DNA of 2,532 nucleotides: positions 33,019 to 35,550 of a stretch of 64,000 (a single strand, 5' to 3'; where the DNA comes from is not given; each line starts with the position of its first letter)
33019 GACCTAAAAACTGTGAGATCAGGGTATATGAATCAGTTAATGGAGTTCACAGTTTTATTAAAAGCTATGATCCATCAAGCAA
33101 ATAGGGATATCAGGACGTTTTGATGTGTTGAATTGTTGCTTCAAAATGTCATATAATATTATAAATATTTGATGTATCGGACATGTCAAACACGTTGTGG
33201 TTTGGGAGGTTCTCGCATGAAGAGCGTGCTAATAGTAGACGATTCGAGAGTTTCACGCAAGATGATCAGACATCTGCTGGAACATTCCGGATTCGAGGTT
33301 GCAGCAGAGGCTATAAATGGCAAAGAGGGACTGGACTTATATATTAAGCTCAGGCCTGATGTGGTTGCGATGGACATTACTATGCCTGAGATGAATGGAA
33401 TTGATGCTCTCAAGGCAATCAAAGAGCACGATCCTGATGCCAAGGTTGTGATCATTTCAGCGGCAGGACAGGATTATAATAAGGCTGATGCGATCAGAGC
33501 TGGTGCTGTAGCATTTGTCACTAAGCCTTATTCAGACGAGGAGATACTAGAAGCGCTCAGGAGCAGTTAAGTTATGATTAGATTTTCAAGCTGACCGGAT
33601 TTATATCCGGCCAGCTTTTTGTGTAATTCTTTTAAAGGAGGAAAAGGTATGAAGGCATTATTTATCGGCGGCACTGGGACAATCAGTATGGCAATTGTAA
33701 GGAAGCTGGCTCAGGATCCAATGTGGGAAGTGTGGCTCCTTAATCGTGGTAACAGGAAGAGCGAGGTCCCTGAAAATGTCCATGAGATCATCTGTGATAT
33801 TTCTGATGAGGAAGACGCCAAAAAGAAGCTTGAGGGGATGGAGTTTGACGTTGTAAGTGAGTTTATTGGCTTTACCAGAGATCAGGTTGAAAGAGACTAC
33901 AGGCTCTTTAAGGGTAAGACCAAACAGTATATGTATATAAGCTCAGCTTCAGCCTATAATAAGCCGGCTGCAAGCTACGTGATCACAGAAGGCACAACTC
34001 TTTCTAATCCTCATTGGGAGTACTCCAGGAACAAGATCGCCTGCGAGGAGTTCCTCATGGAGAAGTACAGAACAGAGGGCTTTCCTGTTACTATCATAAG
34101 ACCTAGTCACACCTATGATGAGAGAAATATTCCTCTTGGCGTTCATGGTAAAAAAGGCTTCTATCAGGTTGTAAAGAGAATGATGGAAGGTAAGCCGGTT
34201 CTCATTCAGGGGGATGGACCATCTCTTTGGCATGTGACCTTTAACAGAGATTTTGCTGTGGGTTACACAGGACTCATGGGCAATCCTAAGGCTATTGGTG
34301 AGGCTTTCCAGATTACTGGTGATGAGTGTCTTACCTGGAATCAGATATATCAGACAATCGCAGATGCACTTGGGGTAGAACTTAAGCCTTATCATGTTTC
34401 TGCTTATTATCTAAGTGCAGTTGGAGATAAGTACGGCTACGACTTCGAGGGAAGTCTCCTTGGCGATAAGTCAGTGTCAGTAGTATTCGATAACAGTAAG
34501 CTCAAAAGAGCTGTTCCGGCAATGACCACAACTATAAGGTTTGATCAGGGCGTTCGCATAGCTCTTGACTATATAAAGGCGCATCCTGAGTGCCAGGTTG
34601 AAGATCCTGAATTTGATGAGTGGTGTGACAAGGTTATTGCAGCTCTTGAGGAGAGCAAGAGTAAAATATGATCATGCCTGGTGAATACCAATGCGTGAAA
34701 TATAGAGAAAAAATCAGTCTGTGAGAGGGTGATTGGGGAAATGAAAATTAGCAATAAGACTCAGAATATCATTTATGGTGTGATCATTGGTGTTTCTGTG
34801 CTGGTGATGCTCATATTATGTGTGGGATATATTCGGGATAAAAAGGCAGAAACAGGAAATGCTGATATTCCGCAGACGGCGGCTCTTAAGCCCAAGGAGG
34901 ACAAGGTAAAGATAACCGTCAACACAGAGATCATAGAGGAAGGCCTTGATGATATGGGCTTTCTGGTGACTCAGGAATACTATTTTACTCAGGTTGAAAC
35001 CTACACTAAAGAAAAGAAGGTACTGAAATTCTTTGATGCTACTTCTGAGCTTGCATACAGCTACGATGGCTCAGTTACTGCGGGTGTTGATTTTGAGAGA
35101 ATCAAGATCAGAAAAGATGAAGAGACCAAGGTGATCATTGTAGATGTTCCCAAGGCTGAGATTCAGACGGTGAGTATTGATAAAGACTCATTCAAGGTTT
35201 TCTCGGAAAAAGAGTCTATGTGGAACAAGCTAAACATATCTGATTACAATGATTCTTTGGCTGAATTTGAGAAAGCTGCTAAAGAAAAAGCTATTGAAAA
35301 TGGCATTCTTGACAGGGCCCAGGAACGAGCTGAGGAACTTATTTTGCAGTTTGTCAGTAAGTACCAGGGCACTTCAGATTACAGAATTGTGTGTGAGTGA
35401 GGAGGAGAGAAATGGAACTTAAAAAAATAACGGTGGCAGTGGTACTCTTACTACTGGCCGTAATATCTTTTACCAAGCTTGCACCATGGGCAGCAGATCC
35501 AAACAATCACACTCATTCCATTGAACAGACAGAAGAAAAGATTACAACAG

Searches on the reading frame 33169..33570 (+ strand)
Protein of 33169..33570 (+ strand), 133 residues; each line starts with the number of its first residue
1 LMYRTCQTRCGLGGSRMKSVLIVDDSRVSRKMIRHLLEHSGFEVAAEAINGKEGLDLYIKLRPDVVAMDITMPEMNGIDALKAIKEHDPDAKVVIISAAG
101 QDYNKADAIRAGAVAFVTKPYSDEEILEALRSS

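Call 50: search_protein_families(library=pfam, proteins=[window:33169-33570:+], max_evalue=0.0001)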
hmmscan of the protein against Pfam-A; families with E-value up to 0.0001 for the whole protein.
window:33169-33570:+ (133 aa): 1 family
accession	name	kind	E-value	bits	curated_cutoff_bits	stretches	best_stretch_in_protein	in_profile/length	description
PF00072.30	Response_reg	-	1.4e-30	106.1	30.2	1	20-131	1-111/111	Response regulator receiver domain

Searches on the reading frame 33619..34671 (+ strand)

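Call 50: search_protein_families(library=pfam, proteins=[window:33619-34671:+], max_evalue=0.0001)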
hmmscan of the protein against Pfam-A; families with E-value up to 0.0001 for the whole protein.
window:33619-34671:+ (350 aa): 3 families
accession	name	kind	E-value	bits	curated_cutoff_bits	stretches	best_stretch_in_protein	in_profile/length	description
PF01370.27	Epimerase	-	1.1e-16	61.4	20.9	1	14-231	2-238/240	NAD dependent epimerase/dehydratase family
PF07993.18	NAD_binding_4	-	1.9e-06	27.7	20.1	0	100-167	127-209/258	Male sterility protein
PF13460.12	NAD_binding_10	-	3.4e-06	27.5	27.2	1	17-174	1-155/184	NAD(P)H-binding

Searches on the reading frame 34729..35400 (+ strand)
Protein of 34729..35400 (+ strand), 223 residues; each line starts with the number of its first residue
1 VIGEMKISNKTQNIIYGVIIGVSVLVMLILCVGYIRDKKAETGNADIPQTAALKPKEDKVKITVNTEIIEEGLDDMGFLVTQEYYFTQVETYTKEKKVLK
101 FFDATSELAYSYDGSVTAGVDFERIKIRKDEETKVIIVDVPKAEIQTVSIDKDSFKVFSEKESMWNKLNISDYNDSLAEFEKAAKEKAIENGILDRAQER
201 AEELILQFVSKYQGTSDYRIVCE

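Call 3: search_protein_families(library=pfam, proteins=[window:34729-35400:+], max_evalue=0.01)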
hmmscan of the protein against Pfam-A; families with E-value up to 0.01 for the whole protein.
window:34729-35400:+ (223 aa): 1 family
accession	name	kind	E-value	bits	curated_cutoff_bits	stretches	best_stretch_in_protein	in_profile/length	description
PF14014.11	DUF4230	-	2.8e-34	118.8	27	1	74-211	4-140/148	Protein of unknown function (DUF4230)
